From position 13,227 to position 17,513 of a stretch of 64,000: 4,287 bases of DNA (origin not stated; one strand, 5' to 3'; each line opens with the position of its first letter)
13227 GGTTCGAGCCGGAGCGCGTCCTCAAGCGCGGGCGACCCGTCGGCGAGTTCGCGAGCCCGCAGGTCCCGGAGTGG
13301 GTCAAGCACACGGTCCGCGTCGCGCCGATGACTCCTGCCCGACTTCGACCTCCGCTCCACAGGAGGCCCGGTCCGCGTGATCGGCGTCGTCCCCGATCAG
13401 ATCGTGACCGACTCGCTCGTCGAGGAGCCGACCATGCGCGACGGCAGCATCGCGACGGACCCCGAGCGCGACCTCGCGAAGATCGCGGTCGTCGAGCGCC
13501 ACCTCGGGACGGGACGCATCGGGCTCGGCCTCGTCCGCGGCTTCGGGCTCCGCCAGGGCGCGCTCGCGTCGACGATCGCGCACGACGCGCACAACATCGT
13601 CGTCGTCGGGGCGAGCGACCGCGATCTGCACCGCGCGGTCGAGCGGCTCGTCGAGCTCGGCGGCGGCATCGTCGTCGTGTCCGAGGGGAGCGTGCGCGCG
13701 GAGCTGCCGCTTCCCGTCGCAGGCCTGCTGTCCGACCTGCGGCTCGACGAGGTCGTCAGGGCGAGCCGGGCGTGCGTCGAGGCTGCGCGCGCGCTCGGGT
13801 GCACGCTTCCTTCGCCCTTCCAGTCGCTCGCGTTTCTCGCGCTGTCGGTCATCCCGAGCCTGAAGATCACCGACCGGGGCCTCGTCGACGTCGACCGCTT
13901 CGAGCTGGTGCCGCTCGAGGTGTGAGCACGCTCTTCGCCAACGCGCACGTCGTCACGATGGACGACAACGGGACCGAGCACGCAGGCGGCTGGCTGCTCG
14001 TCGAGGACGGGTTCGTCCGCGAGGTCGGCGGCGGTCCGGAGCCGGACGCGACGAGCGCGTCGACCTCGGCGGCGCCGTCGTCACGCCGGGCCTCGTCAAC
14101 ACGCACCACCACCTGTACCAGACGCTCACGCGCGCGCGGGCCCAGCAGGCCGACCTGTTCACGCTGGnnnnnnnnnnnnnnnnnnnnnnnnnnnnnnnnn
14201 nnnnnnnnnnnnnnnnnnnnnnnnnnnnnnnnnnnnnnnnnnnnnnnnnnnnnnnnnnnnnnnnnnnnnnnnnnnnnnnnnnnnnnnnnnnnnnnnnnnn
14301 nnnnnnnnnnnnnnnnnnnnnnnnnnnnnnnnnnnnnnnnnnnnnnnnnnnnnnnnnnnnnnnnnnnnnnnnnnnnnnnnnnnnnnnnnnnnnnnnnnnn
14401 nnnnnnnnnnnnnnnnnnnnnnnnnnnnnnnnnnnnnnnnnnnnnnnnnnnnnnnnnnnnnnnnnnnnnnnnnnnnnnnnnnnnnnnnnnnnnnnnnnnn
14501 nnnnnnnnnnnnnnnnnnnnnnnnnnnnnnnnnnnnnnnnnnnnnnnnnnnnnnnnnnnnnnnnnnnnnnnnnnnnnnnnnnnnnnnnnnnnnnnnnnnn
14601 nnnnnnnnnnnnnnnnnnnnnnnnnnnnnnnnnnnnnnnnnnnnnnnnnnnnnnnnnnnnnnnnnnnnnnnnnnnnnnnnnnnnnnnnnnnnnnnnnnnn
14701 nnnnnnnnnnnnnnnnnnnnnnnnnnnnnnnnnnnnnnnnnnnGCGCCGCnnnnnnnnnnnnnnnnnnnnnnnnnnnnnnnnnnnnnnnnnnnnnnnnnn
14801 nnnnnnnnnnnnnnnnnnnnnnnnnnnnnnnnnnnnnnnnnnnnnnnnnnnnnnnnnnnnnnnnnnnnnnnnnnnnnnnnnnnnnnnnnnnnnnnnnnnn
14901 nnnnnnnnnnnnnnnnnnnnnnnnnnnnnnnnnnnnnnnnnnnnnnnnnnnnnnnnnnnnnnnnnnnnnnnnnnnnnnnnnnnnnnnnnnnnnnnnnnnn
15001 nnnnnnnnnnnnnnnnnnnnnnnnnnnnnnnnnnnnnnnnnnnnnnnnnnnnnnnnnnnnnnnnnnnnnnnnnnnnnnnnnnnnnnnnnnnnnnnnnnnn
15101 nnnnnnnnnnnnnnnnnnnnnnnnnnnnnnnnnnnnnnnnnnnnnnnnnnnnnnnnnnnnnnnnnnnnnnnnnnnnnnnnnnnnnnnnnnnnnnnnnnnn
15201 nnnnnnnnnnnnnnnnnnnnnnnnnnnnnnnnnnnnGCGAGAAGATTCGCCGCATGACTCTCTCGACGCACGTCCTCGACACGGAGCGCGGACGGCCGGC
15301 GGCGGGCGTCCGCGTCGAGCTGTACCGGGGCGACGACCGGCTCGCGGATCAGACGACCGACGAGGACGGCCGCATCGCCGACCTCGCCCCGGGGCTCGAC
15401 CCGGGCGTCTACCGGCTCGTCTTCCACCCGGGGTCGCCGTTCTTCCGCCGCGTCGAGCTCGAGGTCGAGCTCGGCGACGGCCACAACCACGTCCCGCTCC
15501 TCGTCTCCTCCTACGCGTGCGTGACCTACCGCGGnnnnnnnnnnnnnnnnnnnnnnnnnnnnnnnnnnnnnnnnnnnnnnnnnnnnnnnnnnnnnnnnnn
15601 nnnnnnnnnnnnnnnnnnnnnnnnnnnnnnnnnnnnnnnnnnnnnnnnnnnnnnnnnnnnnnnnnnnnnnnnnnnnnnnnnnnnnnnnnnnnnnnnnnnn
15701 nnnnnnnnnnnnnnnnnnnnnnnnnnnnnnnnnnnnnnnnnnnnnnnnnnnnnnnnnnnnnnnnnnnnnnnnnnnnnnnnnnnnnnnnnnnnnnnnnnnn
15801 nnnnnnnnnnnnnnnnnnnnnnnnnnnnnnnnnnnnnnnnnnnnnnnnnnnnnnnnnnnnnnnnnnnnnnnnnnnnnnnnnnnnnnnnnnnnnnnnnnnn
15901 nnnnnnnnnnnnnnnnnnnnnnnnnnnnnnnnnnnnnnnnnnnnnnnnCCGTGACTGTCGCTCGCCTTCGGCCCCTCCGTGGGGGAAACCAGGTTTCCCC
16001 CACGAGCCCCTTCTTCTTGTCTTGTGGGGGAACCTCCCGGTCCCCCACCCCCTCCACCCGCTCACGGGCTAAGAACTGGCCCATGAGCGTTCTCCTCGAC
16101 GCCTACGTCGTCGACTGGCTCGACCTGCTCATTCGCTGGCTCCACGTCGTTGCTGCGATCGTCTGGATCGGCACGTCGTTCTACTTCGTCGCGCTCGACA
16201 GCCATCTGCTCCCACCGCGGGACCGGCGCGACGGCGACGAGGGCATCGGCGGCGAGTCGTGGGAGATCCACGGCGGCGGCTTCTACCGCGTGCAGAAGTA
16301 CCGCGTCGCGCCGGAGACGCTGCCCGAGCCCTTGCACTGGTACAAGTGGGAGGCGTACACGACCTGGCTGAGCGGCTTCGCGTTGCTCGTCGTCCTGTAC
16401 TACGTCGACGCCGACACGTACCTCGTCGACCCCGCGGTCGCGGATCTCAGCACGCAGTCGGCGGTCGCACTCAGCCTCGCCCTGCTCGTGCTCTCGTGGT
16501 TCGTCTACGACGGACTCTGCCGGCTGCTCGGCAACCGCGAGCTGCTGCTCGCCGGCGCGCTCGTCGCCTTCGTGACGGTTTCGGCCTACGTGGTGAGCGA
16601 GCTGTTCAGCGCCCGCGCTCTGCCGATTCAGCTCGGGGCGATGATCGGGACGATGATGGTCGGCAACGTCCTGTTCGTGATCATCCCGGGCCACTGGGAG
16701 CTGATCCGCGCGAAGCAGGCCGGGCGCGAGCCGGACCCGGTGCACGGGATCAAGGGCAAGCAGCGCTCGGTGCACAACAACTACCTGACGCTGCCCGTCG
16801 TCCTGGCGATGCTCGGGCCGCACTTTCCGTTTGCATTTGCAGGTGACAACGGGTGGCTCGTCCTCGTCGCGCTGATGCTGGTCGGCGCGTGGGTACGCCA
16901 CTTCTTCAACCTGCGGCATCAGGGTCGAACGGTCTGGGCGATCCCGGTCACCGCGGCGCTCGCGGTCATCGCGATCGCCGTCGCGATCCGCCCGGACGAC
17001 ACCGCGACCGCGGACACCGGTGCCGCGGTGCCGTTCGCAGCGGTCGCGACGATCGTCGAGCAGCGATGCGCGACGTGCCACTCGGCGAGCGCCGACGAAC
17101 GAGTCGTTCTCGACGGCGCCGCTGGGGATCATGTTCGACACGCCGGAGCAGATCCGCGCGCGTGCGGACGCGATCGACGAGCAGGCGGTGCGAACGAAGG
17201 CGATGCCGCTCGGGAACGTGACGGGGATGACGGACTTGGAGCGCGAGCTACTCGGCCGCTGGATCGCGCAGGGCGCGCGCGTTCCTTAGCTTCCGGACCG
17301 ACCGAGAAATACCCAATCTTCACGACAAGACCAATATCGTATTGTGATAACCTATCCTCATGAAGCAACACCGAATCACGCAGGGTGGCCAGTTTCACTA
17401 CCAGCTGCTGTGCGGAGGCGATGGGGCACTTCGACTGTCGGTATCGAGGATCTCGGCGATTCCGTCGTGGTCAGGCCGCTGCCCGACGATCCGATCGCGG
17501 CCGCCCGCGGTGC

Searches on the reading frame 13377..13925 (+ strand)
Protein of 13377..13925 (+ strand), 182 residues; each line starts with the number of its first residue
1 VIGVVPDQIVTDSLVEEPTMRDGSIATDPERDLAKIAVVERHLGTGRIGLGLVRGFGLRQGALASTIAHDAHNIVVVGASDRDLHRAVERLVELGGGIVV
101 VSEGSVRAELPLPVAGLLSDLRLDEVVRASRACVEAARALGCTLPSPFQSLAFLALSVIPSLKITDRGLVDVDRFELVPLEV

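Call 86: search_protein_families(library=pfam, proteins=[window:13377-13925:+], max_evalue=0.0001)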
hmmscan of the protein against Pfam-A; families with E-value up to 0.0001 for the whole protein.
window:13377-13925:+ (182 aa): 1 family
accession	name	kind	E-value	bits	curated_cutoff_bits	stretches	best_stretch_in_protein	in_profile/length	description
PF13382.11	Adenine_deam_C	-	4.1e-65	218.7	27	1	8-176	1-169/169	Adenine deaminase C-terminal domain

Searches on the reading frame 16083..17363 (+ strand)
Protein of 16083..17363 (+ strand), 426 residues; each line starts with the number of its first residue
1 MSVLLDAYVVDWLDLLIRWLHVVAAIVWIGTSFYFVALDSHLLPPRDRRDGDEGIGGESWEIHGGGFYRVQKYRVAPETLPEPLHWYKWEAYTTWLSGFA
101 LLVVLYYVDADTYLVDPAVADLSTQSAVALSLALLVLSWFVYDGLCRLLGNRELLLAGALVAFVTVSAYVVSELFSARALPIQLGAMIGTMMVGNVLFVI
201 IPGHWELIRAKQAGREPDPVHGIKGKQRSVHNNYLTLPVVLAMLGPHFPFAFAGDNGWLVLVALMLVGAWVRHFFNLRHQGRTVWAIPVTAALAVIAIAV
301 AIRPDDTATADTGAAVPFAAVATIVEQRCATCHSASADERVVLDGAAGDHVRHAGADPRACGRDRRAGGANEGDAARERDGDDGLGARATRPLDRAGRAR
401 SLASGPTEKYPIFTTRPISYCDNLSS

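Call 86: search_protein_families(library=pfam, proteins=[window:16083-17363:+], max_evalue=0.0001)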
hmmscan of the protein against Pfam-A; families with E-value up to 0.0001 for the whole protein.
window:16083-17363:+ (426 aa): 1 family
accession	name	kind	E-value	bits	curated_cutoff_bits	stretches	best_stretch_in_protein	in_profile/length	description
PF06181.16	Urate_ox_N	-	2e-123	412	26.9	1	7-302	1-294/295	Urate oxidase N-terminal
